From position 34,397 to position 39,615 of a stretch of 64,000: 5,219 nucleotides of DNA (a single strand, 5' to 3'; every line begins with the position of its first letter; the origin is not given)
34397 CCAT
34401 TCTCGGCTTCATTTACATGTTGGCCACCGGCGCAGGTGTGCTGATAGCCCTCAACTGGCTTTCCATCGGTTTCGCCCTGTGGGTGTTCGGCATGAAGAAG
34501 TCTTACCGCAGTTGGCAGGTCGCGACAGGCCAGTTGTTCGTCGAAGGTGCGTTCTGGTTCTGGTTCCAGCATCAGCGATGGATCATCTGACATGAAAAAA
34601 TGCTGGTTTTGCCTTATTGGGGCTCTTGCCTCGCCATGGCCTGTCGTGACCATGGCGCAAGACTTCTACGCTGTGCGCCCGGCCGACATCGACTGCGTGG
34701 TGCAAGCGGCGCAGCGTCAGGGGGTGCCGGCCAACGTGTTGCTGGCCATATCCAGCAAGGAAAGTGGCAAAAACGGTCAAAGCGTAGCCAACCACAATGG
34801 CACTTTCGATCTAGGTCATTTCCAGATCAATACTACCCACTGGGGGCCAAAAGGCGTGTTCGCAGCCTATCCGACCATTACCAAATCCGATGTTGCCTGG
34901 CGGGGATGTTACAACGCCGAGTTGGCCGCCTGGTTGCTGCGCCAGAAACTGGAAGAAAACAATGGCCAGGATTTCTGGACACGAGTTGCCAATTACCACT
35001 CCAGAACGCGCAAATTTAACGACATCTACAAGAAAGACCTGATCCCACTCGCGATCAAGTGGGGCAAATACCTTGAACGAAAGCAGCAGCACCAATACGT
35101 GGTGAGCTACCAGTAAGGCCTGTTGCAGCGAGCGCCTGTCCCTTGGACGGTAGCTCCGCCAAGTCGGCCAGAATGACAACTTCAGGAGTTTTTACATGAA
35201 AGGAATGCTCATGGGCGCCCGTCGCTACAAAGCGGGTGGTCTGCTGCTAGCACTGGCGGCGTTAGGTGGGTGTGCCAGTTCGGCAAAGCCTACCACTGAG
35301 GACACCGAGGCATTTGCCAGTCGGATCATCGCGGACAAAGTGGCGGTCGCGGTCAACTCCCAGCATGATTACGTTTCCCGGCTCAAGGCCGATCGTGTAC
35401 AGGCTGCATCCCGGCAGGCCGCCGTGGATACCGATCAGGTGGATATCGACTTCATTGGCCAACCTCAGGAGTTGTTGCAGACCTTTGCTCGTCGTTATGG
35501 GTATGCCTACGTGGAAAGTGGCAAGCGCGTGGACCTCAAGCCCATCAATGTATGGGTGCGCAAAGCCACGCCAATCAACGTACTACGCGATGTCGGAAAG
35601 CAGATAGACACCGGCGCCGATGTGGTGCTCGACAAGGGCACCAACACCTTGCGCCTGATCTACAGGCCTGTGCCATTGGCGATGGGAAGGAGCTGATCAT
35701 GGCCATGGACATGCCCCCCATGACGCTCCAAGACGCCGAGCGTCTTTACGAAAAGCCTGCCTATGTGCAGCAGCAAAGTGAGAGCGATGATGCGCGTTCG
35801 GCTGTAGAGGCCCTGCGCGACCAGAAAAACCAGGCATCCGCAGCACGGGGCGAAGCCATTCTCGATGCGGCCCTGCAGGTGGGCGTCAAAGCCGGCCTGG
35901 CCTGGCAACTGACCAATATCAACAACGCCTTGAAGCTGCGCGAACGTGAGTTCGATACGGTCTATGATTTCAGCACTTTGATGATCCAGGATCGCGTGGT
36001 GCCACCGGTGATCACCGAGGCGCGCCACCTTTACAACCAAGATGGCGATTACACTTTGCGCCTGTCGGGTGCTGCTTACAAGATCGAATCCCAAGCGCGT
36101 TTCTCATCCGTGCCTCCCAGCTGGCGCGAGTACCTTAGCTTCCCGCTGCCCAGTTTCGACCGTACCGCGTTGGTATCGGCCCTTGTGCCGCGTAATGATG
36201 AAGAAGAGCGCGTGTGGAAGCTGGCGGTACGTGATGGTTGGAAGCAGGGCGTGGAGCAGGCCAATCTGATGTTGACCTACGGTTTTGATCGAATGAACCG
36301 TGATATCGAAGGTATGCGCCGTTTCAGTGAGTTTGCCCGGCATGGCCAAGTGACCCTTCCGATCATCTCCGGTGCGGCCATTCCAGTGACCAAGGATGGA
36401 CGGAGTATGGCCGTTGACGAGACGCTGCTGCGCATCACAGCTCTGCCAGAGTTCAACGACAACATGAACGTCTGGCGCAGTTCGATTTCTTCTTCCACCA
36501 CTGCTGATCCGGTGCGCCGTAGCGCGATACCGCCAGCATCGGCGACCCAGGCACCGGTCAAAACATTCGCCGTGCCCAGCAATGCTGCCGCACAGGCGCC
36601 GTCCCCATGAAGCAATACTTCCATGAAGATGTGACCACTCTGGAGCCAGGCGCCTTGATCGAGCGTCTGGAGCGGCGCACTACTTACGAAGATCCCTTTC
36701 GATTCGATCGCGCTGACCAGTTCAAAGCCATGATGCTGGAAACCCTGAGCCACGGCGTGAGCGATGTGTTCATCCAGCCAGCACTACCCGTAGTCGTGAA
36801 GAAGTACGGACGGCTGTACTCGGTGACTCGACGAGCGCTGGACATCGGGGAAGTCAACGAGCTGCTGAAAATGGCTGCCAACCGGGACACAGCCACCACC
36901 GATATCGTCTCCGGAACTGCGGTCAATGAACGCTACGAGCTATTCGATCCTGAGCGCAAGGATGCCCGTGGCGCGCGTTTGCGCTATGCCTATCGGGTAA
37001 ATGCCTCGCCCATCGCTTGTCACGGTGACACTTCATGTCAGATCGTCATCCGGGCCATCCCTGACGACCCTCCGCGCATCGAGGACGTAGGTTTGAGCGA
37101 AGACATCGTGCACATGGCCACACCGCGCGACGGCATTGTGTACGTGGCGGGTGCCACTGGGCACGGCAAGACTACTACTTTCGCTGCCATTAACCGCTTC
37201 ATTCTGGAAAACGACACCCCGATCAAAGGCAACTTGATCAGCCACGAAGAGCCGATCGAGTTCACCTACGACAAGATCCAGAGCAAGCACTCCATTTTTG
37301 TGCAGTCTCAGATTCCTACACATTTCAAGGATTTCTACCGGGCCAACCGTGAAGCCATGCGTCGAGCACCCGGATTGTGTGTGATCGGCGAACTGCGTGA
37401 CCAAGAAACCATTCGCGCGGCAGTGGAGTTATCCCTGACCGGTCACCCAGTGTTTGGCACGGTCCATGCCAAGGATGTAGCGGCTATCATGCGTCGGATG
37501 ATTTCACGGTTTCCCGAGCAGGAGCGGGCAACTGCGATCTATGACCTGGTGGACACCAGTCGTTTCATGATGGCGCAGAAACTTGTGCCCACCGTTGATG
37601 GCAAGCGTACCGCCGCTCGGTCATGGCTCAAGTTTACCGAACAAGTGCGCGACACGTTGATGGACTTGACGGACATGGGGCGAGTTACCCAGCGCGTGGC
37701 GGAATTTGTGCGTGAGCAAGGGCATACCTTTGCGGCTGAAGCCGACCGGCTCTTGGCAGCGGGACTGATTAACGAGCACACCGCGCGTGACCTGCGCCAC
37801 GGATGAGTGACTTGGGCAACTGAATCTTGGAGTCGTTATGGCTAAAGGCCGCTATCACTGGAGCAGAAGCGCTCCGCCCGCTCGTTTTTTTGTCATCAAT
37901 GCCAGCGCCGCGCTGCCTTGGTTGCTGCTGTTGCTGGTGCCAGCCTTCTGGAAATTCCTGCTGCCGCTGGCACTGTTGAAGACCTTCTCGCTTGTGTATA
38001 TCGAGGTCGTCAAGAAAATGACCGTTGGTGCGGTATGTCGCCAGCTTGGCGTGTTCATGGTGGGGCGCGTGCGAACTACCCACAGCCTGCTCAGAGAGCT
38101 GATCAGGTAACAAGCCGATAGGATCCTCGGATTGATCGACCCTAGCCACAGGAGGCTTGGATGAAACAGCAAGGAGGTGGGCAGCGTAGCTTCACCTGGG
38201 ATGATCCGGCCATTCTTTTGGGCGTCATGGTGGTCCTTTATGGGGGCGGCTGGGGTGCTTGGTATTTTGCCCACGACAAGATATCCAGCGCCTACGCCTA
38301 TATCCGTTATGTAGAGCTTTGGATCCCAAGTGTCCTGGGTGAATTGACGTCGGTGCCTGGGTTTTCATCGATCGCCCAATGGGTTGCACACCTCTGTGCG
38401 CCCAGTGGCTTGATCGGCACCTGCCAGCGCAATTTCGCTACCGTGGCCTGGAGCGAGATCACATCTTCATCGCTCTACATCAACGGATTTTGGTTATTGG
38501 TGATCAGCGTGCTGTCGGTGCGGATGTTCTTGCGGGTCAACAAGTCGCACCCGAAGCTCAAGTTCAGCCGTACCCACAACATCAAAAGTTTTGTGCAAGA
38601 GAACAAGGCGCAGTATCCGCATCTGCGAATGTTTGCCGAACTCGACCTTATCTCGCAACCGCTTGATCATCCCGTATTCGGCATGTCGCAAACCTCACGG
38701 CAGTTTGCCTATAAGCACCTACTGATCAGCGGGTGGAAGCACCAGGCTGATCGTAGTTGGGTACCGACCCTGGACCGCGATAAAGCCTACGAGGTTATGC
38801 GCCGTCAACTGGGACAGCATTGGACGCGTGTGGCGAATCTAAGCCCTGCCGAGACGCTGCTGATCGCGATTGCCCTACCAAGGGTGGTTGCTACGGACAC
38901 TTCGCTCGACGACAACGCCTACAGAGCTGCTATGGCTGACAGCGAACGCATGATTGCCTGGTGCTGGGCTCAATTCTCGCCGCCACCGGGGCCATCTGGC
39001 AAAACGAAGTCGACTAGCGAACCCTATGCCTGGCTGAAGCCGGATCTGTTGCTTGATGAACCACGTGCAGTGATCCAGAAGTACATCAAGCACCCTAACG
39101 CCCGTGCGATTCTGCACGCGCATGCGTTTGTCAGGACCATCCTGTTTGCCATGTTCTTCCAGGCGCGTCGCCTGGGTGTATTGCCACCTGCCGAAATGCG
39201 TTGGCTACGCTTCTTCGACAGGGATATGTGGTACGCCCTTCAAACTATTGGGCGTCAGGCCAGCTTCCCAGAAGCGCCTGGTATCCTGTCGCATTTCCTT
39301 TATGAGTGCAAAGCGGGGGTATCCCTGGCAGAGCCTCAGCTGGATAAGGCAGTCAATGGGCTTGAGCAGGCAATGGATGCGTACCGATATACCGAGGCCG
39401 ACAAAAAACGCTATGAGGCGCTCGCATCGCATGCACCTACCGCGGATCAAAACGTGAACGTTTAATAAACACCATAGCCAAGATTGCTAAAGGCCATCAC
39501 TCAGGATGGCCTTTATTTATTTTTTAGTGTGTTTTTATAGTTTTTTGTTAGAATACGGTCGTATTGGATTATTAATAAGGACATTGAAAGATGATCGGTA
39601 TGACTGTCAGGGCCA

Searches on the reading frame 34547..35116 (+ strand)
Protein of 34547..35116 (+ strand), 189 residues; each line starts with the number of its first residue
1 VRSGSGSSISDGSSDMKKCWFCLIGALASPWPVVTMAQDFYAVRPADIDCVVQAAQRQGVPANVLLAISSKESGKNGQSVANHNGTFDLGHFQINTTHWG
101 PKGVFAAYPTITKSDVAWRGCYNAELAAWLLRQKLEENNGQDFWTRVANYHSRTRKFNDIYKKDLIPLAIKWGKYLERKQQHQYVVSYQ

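Call 5: search_protein_families(library=pfam, proteins=[window:34547-35116:+], max_evalue=0.01)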
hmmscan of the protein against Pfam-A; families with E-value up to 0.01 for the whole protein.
window:34547-35116:+ (189 aa): 1 family
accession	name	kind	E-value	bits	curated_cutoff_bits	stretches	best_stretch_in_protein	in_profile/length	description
PF01464.25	SLT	-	2.5e-06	27.5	21.3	1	50-152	2-96/117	Transglycosylase SLT domain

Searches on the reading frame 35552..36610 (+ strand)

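Call 6: search_protein_families(library=pfam, proteins=[window:35552-36610:+], max_evalue=0.01)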
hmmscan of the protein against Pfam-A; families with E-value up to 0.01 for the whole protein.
window:35552-36610:+ (352 aa): 1 family
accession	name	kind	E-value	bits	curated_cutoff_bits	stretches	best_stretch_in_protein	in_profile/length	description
PF16932.10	T4SS_TraI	-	1.6e-53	181.5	26.1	1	98-309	2-212/213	Type IV secretory system, conjugal DNA-protein transfer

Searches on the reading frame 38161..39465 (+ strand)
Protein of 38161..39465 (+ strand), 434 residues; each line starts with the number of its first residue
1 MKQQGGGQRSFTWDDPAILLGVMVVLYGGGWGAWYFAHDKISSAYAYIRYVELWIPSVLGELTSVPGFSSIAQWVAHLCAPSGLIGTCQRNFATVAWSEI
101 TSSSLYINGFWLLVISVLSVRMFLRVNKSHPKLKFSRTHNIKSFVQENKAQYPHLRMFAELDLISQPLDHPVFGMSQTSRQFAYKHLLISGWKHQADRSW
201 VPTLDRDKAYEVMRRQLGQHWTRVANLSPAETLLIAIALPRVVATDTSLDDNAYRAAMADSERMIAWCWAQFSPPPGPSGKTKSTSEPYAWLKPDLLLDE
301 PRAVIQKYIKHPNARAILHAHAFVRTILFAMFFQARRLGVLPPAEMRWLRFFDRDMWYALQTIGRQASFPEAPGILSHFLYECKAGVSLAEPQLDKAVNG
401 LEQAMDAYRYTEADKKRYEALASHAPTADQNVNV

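Call 6: search_protein_families(library=pfam, proteins=[window:38161-39465:+], max_evalue=0.01)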
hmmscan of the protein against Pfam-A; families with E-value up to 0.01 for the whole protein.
window:38161-39465:+ (434 aa): 1 family
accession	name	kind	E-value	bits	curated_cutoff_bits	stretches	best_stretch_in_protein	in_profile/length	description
PF23127.1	DotM_C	-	2.9e-38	132.2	27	2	298-403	67-172/172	DotM, C-terminal cytoplasmic domain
